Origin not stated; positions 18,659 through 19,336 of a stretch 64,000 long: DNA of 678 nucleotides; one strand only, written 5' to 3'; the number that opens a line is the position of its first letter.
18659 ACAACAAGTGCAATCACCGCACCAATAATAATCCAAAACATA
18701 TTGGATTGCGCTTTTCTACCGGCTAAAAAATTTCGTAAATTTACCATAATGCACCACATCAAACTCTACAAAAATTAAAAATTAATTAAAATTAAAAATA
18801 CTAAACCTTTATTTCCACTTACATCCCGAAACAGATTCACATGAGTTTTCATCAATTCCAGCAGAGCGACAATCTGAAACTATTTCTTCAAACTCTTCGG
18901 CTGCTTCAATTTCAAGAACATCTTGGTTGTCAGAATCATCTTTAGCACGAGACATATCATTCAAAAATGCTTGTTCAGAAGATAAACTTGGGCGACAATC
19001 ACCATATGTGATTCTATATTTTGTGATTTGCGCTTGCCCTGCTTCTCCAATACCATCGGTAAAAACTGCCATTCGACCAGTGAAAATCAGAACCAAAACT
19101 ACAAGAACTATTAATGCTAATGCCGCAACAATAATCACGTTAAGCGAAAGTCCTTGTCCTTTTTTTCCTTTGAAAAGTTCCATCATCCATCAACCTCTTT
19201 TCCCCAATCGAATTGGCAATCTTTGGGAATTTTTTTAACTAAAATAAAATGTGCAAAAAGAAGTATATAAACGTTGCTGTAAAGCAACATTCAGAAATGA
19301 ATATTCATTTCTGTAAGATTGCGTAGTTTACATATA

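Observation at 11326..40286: ~29 kb surface locus: 16 prepilin-like proteins plus giant adhesin-like proteins, with no assembly machinery in cis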

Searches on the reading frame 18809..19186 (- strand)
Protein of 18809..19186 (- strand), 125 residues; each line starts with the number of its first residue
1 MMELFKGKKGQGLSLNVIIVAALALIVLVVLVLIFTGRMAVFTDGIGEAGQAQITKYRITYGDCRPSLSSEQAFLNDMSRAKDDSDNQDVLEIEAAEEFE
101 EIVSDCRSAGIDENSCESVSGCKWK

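Call 11: search_protein_families(library=pfam, proteins=[window:18809-19186:-], max_evalue=0.1)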
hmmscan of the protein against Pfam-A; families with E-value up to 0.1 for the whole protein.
window:18809-19186:- (125 aa): 1 family
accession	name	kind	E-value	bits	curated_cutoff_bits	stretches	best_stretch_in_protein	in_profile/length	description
PF13624.11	SurA_N_3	-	0.031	14.5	27.2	1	20-89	12-79/162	SurA-like N-terminal domain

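Call 39: search_protein_families(library=ncbifam, proteins=[window:18809-19186:-], max_evalue=1)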
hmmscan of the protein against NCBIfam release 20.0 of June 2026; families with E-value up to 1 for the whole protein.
window:18809-19186:- (125 aa): 0 families

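Call 44: find_homologous_proteins(query=window:18809-19186:-, max_evalue=0.01)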
Query window:18809-19186:- (125 aa): 316 proteins with E <= 0.01 among 342 candidates; the best 120 are listed.
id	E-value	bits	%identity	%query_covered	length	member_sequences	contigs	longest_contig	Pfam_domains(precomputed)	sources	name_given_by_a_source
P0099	1.5e-73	262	100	99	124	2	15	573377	-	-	-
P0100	8.9e-51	189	73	99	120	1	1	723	-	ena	-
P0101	9.9e-50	185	73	98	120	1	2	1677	-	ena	-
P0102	1.4e-49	185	72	98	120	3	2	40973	-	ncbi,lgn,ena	-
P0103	6.2e-48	180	66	100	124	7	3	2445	-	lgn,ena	-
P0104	1.5e-46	175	64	99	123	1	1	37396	-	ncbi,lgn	-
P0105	2.7e-45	171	64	99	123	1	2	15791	-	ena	-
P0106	2.9e-45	171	68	94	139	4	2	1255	-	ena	-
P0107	1.2e-44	169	64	94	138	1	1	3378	-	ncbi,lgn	-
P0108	1.5e-44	169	64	94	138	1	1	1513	-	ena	-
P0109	1.6e-31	127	58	98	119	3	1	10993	-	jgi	-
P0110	5.2e-29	119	50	94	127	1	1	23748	-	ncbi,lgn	-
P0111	1.4e-28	117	52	94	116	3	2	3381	-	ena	-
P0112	2.3e-28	117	51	94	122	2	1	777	-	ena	-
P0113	8.7e-28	115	51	98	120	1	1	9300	-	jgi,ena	jgi:hypothetical protein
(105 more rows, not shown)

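Call 50: predict_structure(alignment_id=A2)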
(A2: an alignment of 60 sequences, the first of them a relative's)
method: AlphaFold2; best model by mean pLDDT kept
length: 124 residues; sequences in the alignment: 60
mean_pLDDT: 80.0   pTM: 0.54
mean pLDDT of the five models: 80.0, 79.8, 78.2, 78.0, 73.8
residues with pLDDT >= 90: 21; 70-90: 78; 50-70: 24; < 50: 1
segments of 3 or more residues with pLDDT < 50: none
pLDDT, mean of each block of 10 residues (from residue 1): 54 78 94 70 62 84 89 86 79 89 86 87 88
secondary structure, 60 per line:
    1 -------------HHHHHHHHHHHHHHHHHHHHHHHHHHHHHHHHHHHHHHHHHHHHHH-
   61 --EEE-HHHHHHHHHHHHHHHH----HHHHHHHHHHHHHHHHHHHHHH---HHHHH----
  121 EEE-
elements in order: H14-59 E63-65 H67-82 H87-108 H112-116 E121-123

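Call 53: fold_search(model_id=the predicted structure, library=pdb)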
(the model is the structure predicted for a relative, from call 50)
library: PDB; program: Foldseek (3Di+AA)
matches with E <= 10: 18; with E <= 0.001: 0
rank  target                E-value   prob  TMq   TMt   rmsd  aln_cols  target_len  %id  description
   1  5f4e_A                5.0e+00  0.08  0.32  0.20   6.9       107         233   11  Crystal structure of the human sperm Izumo1 and egg Juno complex (released 2016-06-15)
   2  4gf7                  6.9e+00  0.08  0.29  0.11   5.4        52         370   12  Crystal structure of 2-Methyl-3-hydroxypyridine-5-carboxylic acid oxygenase (MHPCO), unliganded form (released 2013-08-07)
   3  5up8                  7.3e+00  0.02  0.18  0.14  12.5        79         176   16  Crystal Structure of the Zn-bound Human Heavy-Chain variant 122H-delta C-star with para-benzenedihydroxamate (released 2017-06-21)
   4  3gmb_A                7.8e+00  0.08  0.29  0.11   5.4        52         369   12  Crystal Structure of 2-Methyl-3-hydroxypyridine-5-carboxylic acid Oxygenase (released 2009-04-14)
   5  4h2r_A                7.8e+00  0.08  0.29  0.11   5.4        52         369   12  Structure of MHPCO Y270F mutant, 5-hydroxynicotinic acid complex (released 2013-09-18)
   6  3alm_A                7.8e+00  0.08  0.28  0.11   5.4        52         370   12  Crystal structure of 2-methyl-3-hydroxypyridine-5-carboxylic acid oxygenase, mutant C294A (released 2011-08-10)
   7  2pvw_A                7.8e+00  0.01  0.16  0.04  14.9        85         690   15  A high resolution structure of human glutamate carboxypeptidase II (GCPII) in complex with 2-(phosphonomethyl)pentaned (released 2007-05-22)
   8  7ke5_C                8.3e+00  0.04  0.16  0.13   7.4        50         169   20  Heavy chain ferritin with N-terminal EBNA1 epitope (released 2021-09-01)
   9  8xwb                  8.3e+00  0.04  0.17  0.13   7.4        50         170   20  Crystal structure of dinitrosyl iron units binding with human heavy chain Ferritin (released 2024-12-11)
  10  3all_A                8.8e+00  0.07  0.28  0.11   5.5        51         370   12  Crystal structure of 2-methyl-3-hydroxypyridine-5-carboxylic acid oxygenase, mutant Y270A (released 2011-08-10)
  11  6iie                  8.8e+00  0.03  0.23  0.29   8.3        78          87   17  Crystal structure of human diacylglycerol kinase alpha EF-hand domains bound to Ca2+ (released 2019-02-20)
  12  9jiu_A                8.8e+00  0.03  0.16  0.12   7.4        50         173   20  Ferritin mutant R63MeHis (released 2024-12-04)
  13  7k26_K                8.8e+00  0.03  0.16  0.12   7.4        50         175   20  Crystal structure of Human H-chain Ferritin variant infused with Sodium Acrylate (released 2020-11-11)
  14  6nzd_I                9.4e+00  0.06  0.28  0.11   5.8        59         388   14  Cryo-EM Structure of the Lysosomal Folliculin Complex (FLCN-FNIP2-RagA-RagC-Ragulator) (released 2019-11-06)
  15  6xl7                  9.4e+00  0.05  0.27  0.28   6.1        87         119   11  Structure of a mosquito complement inhibitor from Anopheles freeborni (released 2021-05-05)
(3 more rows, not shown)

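Call 70: search_protein_representatives(alignment_id=A2)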
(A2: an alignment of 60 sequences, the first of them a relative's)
Query: 60 sequences, 116 profile positions. Proteins with E-value up to 0.001 (for the whole library): 2740; up to 1e-10: 407; up to 1e-30: 32. The best 150 are listed.
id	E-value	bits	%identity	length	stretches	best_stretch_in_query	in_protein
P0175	1.1e-42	161.0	-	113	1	2-115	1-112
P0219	3.2e-42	159.5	-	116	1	3-116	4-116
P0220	2.7e-41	156.5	-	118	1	2-116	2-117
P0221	5.1e-41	155.6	-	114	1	3-115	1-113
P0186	5.9e-41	155.4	-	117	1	2-116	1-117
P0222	5.2e-40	152.4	-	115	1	3-115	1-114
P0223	9.4e-40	151.6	-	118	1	2-115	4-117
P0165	3.0e-39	150.0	-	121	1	2-116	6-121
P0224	1.2e-38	148.0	-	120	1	3-116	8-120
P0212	1.4e-38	147.8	-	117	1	1-116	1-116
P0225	3.2e-38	146.6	-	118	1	3-116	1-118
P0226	4.2e-38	146.2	-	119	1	2-116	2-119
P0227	1.8e-37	144.2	-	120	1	3-116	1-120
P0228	2.9e-37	143.6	-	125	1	2-116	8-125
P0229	4.3e-37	143.0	-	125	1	2-116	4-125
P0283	3.3e-15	72.4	-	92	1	2-48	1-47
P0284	3.9e-15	72.2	-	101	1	2-50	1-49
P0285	4.4e-15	72.0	-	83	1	2-48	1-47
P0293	1.1e-14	70.7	-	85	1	2-47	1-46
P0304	3.9e-14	69.0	-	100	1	2-48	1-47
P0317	8.1e-14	67.9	-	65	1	3-49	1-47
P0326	1.5e-13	67.1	-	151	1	3-61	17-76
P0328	1.8e-13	66.9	-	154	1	3-48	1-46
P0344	3.4e-13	65.9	-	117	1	3-48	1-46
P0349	4.1e-13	65.7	-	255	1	2-42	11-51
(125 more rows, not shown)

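Call 72: search_protein_families(library=pfam, proteins=[P0283, P0284, P0285, P0293, P0304, P0317, P0328, P0344, P0349, P0326], max_evalue=0.1)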
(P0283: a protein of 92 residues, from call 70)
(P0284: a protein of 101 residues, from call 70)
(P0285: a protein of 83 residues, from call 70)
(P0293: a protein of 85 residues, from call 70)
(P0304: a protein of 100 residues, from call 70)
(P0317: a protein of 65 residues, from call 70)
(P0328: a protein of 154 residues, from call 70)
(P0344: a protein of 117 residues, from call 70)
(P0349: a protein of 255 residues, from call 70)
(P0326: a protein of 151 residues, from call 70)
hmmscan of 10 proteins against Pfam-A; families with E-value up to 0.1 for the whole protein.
P0283 (92 aa): 0 families

P0284 (101 aa): 1 family
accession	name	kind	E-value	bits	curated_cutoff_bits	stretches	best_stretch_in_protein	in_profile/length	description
PF06103.16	DUF948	-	0.072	13.7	37.2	1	14-35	3-24/89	Bacterial protein of unknown function (DUF948)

P0285 (83 aa): 3 families
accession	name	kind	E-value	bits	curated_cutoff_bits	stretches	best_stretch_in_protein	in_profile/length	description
PF23489.1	V-ATPase_su_f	-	0.012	16.2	27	1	7-47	7-47/78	V-type proton ATPase subunit f-like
PF06103.16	DUF948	-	0.022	15.4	37.2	1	14-47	3-36/89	Bacterial protein of unknown function (DUF948)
PF19626.4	DUF6131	-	0.045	14.5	25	1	15-41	27-54/59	Family of unknown function (DUF6131)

P0293 (85 aa): 1 family
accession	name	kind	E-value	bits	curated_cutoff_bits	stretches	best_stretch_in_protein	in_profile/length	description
PF12175.13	WSS_VP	-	0.08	12.9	24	1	9-36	7-34/201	White spot syndrome virus structural envelope protein VP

P0304 (100 aa): 1 family
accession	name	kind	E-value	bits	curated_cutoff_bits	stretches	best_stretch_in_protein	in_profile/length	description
PF06103.16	DUF948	-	0.025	15.2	37.2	1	14-45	3-34/89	Bacterial protein of unknown function (DUF948)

P0317 (65 aa): 0 families

P0328 (154 aa): 1 family
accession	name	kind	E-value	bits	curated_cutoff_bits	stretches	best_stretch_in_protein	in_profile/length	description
PF06103.16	DUF948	-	0.044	14.4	37.2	1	14-47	4-37/89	Bacterial protein of unknown function (DUF948)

P0344 (117 aa): 0 families

P0349 (255 aa): 1 family
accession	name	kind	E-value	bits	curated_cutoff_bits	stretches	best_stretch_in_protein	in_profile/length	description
PF06799.16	CGLD27-like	-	0.0058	17.2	25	1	82-129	84-129/143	Conserved in the green lineage and diatoms 27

P0326 (151 aa): 1 family
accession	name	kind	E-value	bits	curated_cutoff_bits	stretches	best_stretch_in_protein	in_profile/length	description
PF06103.16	DUF948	-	0.085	13.5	37.2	0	29-51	3-25/89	Bacterial protein of unknown function (DUF948)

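Call 73: find_homologous_proteins(query=P0285, max_evalue=0.001)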
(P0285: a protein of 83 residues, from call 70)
Query P0285 (83 aa): 193 proteins with E <= 0.001 among 197 candidates; the best 120 are listed.
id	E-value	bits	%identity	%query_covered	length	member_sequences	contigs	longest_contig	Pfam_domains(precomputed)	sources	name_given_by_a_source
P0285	1.2e-45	170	100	100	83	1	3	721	-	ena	-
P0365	4.7e-26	108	72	99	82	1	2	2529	-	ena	-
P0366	8.9e-25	104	72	98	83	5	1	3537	-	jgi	jgi:uncharacterized membrane protein YqiK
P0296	1.8e-24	103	66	99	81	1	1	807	-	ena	-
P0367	4.9e-21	92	63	98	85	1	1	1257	-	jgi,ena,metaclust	metaclust:\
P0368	5.3e-21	92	64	99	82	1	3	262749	-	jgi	-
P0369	8.5e-21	91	62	98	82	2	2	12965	-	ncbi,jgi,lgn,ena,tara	tara:strand:+ start:169 stop:417 length:249 start_codon:yes stop_codon:yes gene_type:complete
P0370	3.2e-20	89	64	98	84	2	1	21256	-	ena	-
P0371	4.4e-20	89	63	98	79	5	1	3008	-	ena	-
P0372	5.2e-19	86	60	96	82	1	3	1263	-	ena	-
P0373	5.6e-19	85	64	93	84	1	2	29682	-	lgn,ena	-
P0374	2.1e-16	77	55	96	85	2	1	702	-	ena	-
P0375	5.9e-16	76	81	63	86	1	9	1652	-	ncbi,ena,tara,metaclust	tara:strand:- start:142 stop:402 length:261 start_codon:yes stop_codon:yes gene_type:complete|metacl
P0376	8.1e-16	75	66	82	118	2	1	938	-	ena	-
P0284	3.8e-15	73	62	82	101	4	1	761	-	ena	-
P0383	9.1e-13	66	52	93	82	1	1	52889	-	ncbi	-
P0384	9.4e-13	66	55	99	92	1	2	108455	-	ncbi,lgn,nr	ncbi:hypothetical protein HYY73_05435 [Candidatus Woesearchaeota archaeon]|nr:hypothetical protein [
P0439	8.9e-10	56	45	100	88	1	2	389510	-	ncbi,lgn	-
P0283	5.5e-9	54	77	52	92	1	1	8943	-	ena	-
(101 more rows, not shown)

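Call 74: find_encoding_contigs(protein=P0368, flank=10000, max_places=1)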
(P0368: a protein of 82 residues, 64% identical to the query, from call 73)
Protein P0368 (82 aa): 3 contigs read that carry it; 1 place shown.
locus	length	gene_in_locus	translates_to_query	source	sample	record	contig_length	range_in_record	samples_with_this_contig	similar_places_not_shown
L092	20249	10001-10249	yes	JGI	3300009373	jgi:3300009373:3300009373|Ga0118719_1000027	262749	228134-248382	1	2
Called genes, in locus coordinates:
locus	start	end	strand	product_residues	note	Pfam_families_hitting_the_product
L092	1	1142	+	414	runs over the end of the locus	PF04894:Nre_N, PF04895:Nre_C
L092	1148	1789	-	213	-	-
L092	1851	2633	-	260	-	-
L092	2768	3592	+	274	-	PF00483:NTP_transferase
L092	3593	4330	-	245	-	PF01135:PCMT, PF08704:GCD14, PF00398:RrnaAD, PF03602:Cons_hypoth95, PF01189:Methyltr_RsmB-F (faint), PF13847:Methyltransf_31, PF08241:Methyltransf_11, PF13649:Methyltransf_25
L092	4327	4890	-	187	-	PF02545:Maf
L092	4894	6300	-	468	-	PF01425:Amidase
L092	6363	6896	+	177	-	PF02677:QueH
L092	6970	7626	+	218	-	PF08242:Methyltransf_12 (weak), PF13649:Methyltransf_25 (weak)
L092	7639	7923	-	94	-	PF02686:GatC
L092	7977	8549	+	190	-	-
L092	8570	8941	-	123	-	-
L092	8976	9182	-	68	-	PF00125:Histone, PF00808:CBFD_NFYB_HMF, PF15630:CENP-S (faint)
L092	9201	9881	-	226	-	PF10263:SprT-like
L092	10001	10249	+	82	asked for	-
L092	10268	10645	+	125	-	-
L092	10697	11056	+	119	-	-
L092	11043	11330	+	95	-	-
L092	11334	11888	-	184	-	-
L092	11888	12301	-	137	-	-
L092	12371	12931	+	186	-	PF01066:CDP-OH_P_transf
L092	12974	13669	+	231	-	PF11969:DcpS_C, PF01230:HIT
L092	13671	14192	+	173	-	PF01230:HIT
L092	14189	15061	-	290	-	PF00850:Hist_deacetyl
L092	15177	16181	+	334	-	PF00583:Acetyltransf_1 (weak)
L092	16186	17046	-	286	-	PF01478:Peptidase_A24, PF06847:Arc_PepC_II (faint)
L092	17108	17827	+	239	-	PF01255:Prenyltransf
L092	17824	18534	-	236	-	-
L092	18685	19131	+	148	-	-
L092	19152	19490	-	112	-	-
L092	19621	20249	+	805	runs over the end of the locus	PF15418:DUF4625 (faint), PF22544:HYDIN_VesB_CFA65-like_Ig (faint), PF10633:NPCBM_assoc (faint)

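Call 75: find_encoding_contigs(protein=P0439, flank=10000, max_places=1)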
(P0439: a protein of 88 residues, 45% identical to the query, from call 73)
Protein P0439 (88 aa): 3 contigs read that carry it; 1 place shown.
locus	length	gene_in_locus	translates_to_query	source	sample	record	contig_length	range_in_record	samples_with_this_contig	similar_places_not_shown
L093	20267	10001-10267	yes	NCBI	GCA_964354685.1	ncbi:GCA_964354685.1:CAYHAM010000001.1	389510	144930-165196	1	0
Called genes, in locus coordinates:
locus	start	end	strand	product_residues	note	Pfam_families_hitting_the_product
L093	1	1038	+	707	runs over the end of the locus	PF03477:ATP-cone, PF00317:Ribonuc_red_lgN, PF02867:Ribonuc_red_lgC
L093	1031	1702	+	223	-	PF02572:CobA_CobO_BtuR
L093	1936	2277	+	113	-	PF01381:HTH_3 (weak), PF13443:HTH_26 (faint)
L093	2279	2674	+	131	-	PF01592:NifU_N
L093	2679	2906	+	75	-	PF13459:Fer4_15 (weak), PF13370:Fer4_13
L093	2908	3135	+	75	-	PF08984:DUF1858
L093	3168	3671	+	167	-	PF00383:dCMP_cyt_deam_1, PF14437:MafB19-deam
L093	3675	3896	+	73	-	PF13459:Fer4_15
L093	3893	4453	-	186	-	PF01949:Endo_dU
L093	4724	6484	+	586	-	PF13522:GATase_6, PF13537:GATase_7, PF01380:SIS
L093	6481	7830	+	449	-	PF02878:PGM_PMM_I, PF02879:PGM_PMM_II, PF02880:PGM_PMM_III, PF00408:PGM_PMM_IV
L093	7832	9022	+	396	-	PF00483:NTP_transferase, PF12804:NTP_transf_3, PF14602:Hexapep_2 (faint), PF25084:LbH_EIF2B, PF00132:Hexapep, PF25087:GMPPB_C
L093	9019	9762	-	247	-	PF08704:GCD14, PF05175:MTS (weak), PF13847:Methyltransf_31, PF08241:Methyltransf_11 (weak), PF13649:Methyltransf_25 (weak)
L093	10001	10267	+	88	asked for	-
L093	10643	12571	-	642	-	PF00324:AA_permease, PF13520:AA_permease_2, PF01209:Ubie_methyltran, PF13489:Methyltransf_23, PF08241:Methyltransf_11, PF08242:Methyltransf_12, PF13649:Methyltransf_25, PF13847:Methyltransf_31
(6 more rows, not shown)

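Call 76: find_encoding_contigs(protein=P0383, flank=10000, max_places=1)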
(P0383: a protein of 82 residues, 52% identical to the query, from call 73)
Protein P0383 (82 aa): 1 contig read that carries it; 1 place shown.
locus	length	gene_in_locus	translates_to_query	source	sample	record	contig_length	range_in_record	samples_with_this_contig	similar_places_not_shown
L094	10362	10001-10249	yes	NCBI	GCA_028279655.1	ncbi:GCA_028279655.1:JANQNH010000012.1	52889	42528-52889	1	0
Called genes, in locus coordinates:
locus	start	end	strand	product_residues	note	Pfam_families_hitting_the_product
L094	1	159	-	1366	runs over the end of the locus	PF11617:Cu-binding_MopE (weak)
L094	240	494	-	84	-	PF27854:Heavy_Cys_CGP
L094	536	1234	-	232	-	PF12840:HTH_20, PF13412:HTH_24 (weak)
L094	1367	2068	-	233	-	PF04402:SIMPL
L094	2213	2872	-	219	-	-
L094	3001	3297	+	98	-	-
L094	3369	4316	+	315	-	-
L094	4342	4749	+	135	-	PF01894:YjbQ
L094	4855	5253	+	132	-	-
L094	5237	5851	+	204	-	PF01909:NTP_transf_2, PF18765:Polbeta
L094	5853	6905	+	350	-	-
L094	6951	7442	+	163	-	-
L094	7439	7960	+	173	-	-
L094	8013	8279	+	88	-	-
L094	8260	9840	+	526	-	-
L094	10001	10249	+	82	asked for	-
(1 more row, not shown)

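Call 77: find_encoding_contigs(protein=P0384, flank=10000, max_places=1)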
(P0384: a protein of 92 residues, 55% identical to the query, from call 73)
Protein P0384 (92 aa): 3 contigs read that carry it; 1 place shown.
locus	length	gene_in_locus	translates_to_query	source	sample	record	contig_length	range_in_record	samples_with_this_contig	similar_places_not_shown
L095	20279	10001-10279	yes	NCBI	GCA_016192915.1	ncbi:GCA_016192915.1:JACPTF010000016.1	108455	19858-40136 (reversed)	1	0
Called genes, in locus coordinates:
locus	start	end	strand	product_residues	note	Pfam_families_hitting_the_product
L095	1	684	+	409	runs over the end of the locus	PF00149:Metallophos, PF12850:Metallophos_2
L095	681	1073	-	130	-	-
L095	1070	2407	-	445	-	PF00082:Peptidase_S8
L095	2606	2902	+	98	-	-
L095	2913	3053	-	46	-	-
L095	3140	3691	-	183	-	PF06821:Ser_hydrolase, PF12697:Abhydrolase_6 (faint)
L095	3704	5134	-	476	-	PF02934:GatB_N, PF02637:GatB_Yqey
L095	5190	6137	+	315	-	PF01171:ATP_bind_3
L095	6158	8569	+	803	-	PF18884:TSP3_bac (faint)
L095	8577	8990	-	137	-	PF13470:PIN_3, PF16289:PIN_12 (faint)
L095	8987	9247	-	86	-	PF04014:MazE_antitoxin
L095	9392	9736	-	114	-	-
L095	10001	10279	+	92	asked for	-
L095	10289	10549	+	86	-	-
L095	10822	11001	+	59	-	-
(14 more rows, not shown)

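Call 80: find_related_loci(query=L092:16186-17046:-, collection=metagenome_contigs, flank=10000)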
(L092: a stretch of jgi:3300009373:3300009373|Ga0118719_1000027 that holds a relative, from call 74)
Query L092:16186-17046:- (286 aa) in metagenome_contigs; peptide patterns used: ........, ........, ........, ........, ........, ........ (x = any residue, [..] = any of these).
600 stretches matched a pattern (row limit reached: there are more); 168 encode a relative of the query (tblastn E <= 1e-3); the best 80 are kept; 80 distinct loci.
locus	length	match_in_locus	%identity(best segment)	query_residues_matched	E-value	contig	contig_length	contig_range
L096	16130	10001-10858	77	1-286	2e-145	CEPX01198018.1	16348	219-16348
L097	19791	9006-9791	71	17-278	2e-122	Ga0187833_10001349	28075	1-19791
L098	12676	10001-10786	71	17-278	2e-122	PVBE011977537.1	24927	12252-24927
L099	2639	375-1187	55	13-283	3e-101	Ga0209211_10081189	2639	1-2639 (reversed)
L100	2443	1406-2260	52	4-283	1e-99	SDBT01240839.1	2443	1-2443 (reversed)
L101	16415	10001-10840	56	4-281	7e-95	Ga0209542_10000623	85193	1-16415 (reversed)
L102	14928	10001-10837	55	12-281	4e-94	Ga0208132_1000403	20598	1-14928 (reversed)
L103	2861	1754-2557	55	17-284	8e-94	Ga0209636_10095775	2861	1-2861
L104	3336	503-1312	52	17-286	6e-93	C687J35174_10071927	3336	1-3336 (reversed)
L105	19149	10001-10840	51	1-280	1e-90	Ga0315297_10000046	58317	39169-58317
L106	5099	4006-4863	51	2-284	2e-90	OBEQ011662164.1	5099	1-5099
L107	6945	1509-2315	55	12-280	5e-90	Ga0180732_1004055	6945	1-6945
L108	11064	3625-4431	55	13-283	6e-90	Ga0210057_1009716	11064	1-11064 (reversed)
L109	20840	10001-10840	54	3-282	9e-89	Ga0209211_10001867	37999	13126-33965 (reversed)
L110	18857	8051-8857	56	12-280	2e-88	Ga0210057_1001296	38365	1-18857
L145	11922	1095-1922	51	11-284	9e-77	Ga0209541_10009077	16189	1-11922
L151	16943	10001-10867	44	1-283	2e-75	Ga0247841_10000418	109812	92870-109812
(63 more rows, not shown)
